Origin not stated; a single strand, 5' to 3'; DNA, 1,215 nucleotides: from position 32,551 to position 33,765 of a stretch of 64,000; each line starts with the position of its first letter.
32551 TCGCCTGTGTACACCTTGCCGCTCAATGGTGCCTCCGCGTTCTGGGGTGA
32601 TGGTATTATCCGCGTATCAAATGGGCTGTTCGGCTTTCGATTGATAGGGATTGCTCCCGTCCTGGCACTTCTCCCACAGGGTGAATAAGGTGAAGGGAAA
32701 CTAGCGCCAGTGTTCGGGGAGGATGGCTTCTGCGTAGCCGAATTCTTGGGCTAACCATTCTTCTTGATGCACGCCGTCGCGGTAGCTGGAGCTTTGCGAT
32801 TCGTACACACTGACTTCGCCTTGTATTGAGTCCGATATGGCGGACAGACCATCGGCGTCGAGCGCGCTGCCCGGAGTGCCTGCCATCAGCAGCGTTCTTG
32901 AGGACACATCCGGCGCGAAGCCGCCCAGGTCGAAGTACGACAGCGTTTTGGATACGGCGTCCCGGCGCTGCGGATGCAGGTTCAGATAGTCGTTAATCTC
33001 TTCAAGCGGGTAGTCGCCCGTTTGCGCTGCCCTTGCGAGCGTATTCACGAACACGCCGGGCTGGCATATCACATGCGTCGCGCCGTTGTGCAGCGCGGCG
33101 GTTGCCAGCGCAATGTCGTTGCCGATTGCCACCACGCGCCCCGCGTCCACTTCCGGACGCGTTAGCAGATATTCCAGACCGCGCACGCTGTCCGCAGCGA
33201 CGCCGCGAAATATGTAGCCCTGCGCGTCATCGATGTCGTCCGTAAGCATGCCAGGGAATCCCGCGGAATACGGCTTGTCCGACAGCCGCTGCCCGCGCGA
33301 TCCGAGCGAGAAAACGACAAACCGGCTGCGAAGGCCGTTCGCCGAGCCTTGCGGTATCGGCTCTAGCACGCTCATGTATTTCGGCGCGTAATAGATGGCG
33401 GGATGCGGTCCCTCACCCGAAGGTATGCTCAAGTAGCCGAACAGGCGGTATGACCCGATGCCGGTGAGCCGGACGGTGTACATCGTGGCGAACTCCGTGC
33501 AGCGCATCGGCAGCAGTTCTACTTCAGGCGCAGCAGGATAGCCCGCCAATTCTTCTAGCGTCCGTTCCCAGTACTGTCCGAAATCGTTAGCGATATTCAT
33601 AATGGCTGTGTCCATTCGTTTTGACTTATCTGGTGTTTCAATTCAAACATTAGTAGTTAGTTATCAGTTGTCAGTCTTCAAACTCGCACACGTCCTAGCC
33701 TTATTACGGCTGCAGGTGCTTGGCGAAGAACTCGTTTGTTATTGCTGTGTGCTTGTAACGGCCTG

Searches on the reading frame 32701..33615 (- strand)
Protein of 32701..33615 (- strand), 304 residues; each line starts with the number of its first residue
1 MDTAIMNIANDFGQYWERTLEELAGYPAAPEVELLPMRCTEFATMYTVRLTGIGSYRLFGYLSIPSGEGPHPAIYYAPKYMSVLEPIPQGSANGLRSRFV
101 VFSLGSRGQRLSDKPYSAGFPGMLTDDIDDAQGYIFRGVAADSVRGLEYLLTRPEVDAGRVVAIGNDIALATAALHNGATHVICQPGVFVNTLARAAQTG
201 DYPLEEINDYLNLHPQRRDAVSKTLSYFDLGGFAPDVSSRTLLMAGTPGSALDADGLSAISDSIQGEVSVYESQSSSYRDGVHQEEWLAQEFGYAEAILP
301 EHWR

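Call 7: search_protein_families(library=pfam, proteins=[window:32701-33615:-])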
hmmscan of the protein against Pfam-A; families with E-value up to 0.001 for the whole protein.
window:32701-33615:- (304 aa): 1 family
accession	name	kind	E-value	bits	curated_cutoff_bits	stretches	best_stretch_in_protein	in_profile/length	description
PF05448.18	AXE1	-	1.1e-23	84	21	1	9-246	21-271/321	Acetyl xylan esterase (AXE1)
